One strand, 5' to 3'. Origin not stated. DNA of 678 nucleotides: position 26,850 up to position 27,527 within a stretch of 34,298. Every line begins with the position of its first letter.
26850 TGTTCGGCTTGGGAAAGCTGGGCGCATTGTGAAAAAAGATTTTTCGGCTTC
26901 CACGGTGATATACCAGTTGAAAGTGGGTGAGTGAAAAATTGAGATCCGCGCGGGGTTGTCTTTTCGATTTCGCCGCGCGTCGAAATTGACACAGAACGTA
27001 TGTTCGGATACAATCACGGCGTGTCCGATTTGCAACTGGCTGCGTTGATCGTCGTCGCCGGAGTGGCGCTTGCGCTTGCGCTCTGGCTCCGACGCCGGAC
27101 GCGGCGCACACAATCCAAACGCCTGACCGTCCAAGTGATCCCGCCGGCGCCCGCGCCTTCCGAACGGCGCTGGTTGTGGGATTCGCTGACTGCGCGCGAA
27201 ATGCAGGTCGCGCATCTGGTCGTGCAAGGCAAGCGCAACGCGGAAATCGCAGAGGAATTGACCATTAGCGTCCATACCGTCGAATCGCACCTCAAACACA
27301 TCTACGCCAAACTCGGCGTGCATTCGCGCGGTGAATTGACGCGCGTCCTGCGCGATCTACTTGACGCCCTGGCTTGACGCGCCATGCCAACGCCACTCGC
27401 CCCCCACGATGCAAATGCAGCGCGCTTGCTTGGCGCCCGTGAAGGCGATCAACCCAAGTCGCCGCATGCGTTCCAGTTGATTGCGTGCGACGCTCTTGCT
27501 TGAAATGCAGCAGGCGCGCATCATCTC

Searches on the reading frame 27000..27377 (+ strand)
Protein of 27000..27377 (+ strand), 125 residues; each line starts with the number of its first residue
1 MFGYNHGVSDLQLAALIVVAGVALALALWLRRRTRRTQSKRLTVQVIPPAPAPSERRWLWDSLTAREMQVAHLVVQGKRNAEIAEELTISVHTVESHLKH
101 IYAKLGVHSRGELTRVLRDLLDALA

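Call 9: search_protein_families(library=pfam, proteins=[window:27000-27377:+], max_evalue=0.01)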
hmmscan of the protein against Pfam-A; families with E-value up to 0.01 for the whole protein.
window:27000-27377:+ (125 aa): 5 families
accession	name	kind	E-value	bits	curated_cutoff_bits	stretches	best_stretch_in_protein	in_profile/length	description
PF00196.25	GerE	-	1.3e-20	73.2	23.5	1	61-116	1-56/57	Bacterial regulatory proteins, luxR family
PF08281.18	Sigma70_r4_2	-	1.2e-05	25.3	25.7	1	74-105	23-54/54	Sigma-70, region 4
PF13384.12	HTH_23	-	0.00061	20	24.6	1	66-100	6-39/50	Homeodomain-like domain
PF07638.17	Sigma70_ECF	-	0.0025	18.2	21.1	1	69-108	143-182/185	ECF sigma factor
PF14493.12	HTH_40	-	0.0049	17.6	27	1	72-103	7-38/89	Helix-turn-helix domain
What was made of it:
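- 27000..27629 (.): LuxR/GerE-type regulator (27000-27377, +) and LexA-DNA-binding-domain protein (27357-27629, -), the conserved regulatory pair next to int. Pfam hits (call 9).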
